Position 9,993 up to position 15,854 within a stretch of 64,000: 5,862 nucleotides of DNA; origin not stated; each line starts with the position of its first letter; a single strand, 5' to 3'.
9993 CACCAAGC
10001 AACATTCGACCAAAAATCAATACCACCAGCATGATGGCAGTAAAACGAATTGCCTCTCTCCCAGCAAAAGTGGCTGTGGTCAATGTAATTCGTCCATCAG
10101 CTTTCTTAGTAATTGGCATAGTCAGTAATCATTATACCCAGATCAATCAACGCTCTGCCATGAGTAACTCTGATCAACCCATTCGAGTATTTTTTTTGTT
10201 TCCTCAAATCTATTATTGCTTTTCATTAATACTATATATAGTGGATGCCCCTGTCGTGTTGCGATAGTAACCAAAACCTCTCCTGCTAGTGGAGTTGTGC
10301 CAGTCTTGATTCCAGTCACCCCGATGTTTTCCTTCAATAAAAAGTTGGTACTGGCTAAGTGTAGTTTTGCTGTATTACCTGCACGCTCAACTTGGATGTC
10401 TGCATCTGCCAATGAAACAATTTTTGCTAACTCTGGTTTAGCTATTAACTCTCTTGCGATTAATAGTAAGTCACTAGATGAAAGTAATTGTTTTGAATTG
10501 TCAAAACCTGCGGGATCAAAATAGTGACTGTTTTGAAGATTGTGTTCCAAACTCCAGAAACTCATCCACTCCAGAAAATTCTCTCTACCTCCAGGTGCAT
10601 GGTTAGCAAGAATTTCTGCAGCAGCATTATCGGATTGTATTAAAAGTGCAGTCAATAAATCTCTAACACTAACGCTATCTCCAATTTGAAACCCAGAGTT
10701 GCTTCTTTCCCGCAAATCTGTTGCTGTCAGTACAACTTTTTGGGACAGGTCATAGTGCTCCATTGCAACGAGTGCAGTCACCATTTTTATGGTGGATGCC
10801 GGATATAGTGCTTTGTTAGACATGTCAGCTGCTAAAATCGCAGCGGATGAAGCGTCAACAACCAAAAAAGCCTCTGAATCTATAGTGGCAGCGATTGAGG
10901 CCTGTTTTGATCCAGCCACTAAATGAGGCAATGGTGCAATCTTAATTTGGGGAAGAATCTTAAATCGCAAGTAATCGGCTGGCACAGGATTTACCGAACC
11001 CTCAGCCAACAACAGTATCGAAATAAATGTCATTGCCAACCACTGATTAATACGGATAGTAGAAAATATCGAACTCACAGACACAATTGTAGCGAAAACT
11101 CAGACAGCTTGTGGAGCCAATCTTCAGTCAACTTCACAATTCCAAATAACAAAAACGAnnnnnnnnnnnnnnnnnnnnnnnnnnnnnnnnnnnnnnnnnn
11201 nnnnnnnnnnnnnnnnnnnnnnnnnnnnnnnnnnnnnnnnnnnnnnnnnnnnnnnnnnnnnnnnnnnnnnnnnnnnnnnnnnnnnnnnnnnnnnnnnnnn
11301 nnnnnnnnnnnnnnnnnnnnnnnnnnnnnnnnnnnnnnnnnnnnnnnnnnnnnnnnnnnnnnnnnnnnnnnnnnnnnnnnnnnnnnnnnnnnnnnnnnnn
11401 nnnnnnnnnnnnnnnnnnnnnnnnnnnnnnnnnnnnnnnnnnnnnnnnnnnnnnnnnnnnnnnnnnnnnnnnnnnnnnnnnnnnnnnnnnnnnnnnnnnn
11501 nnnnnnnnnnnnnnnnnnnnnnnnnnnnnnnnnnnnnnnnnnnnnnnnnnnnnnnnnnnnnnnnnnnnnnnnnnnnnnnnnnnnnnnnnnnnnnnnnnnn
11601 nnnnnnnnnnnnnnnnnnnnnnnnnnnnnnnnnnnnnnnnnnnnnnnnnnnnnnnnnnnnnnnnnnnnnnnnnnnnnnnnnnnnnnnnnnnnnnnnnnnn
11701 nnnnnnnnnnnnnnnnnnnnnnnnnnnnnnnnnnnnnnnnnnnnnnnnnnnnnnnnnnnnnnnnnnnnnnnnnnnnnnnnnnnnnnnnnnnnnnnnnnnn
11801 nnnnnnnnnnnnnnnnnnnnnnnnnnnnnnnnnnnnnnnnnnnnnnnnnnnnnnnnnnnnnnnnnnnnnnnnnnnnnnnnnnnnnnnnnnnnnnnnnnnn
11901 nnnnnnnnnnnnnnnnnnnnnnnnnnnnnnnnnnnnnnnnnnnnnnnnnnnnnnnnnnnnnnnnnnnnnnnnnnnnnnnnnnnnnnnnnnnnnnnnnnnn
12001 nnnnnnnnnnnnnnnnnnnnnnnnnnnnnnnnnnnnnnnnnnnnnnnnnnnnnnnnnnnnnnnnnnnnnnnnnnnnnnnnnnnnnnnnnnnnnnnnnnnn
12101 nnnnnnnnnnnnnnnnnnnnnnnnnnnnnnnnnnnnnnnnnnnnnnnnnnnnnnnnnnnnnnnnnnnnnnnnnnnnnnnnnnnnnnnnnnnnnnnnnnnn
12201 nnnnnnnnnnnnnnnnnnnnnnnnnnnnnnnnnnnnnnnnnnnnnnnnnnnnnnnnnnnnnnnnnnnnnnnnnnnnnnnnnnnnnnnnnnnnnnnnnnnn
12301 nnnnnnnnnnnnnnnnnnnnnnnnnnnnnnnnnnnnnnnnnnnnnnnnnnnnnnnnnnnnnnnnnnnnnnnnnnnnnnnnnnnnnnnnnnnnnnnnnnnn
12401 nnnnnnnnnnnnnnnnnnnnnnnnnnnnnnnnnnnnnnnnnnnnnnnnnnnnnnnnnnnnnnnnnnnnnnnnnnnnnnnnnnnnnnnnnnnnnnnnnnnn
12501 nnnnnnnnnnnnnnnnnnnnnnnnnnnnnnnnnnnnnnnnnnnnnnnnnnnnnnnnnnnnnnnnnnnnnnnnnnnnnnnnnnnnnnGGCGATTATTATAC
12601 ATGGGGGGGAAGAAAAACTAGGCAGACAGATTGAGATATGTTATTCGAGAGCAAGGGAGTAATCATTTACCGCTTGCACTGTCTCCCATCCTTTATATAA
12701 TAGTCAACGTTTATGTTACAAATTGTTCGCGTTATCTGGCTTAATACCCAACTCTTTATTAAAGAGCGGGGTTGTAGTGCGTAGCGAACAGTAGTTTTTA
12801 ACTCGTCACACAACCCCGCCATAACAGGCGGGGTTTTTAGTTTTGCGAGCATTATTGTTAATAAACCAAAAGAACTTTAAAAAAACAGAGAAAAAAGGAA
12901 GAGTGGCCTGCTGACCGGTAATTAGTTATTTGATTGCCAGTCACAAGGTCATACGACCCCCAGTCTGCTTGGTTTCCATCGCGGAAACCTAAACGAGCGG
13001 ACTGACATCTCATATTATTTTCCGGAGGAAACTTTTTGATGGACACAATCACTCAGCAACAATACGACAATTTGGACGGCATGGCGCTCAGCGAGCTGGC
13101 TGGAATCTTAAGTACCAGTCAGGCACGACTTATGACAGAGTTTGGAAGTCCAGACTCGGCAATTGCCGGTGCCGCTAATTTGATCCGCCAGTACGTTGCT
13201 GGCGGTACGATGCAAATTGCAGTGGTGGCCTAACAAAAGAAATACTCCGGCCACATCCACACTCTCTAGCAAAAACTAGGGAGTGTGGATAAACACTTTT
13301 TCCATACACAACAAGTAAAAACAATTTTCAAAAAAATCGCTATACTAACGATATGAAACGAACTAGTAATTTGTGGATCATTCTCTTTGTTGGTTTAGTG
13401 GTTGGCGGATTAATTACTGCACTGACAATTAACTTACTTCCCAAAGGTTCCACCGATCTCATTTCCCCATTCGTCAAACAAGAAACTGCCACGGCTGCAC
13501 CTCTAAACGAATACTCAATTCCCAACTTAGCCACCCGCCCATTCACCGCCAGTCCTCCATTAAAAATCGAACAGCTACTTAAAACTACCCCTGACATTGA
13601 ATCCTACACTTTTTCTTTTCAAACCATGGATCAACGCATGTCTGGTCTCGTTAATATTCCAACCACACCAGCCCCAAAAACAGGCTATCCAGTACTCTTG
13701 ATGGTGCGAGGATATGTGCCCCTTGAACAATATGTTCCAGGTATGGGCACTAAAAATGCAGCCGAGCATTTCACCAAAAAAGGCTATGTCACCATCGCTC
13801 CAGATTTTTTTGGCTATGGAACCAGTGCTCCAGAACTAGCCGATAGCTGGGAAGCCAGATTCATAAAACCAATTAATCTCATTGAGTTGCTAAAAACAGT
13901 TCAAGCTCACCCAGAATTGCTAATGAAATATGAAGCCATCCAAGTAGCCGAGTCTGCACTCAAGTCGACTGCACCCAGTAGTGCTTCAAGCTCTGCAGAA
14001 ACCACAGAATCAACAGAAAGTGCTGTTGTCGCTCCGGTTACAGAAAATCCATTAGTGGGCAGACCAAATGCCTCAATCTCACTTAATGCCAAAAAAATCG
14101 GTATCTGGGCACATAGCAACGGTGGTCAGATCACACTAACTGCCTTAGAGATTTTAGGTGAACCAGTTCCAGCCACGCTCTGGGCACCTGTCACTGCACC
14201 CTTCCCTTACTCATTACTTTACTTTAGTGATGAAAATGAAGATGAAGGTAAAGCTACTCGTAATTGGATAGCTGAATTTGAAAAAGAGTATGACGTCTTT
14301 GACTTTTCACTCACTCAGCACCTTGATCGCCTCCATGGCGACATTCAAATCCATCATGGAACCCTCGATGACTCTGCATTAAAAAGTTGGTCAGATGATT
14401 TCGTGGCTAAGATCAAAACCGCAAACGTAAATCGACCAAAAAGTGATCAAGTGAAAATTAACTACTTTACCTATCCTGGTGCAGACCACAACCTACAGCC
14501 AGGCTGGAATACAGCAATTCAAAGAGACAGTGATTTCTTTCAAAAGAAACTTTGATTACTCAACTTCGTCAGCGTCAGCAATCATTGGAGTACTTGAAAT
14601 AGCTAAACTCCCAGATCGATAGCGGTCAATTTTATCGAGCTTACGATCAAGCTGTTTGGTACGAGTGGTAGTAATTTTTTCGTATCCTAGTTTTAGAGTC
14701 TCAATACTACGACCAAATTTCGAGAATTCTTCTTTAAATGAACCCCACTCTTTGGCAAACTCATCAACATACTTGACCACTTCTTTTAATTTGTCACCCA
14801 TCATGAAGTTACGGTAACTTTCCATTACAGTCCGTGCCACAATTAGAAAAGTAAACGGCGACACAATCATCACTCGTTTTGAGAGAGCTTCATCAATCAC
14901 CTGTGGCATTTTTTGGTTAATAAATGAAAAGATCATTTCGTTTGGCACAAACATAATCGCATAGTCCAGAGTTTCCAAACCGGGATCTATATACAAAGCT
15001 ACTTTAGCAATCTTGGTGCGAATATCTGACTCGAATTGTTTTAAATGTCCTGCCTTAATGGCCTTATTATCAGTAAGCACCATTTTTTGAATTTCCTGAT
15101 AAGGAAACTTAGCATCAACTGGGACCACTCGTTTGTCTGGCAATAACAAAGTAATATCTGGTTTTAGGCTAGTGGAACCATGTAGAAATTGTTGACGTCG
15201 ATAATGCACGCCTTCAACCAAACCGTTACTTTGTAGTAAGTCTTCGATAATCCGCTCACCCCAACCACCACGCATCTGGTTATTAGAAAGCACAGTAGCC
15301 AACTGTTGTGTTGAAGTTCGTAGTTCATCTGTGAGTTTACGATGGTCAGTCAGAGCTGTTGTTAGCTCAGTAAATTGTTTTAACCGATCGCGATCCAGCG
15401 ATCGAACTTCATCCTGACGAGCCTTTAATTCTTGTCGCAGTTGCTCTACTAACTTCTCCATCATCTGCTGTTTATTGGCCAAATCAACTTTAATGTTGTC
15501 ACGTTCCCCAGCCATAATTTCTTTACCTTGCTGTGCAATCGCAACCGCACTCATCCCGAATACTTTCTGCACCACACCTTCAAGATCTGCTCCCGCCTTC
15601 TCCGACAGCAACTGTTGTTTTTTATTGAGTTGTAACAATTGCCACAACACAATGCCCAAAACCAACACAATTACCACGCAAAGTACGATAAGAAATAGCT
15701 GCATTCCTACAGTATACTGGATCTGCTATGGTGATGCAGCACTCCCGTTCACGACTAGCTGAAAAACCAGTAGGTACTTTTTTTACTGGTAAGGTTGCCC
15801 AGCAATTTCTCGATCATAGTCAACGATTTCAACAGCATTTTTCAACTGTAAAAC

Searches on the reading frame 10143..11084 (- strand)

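Call 73: search_protein_families(library=pfam, proteins=[window:10143-11084:-], max_evalue=0.00001)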
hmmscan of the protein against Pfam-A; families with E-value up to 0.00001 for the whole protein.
window:10143-11084:- (313 aa): 2 families
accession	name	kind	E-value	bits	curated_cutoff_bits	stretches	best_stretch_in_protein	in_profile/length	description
PF00768.25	Peptidase_S11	-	4.9e-38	131.4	27.6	1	64-289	6-237/239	D-alanyl-D-alanine carboxypeptidase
PF13354.11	Beta-lactamase2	-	1.2e-11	44.8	22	1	90-215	18-148/214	Beta-lactamase enzyme family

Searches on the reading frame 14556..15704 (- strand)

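Call 73: search_protein_families(library=pfam, proteins=[window:14556-15704:-], max_evalue=0.00001)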
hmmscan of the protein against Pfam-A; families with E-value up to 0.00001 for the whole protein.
window:14556-15704:- (382 aa): 1 family
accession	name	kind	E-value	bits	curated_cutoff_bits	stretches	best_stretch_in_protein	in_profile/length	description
PF02646.22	RmuC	-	1.5e-60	205.2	26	1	82-361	3-283/291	RmuC family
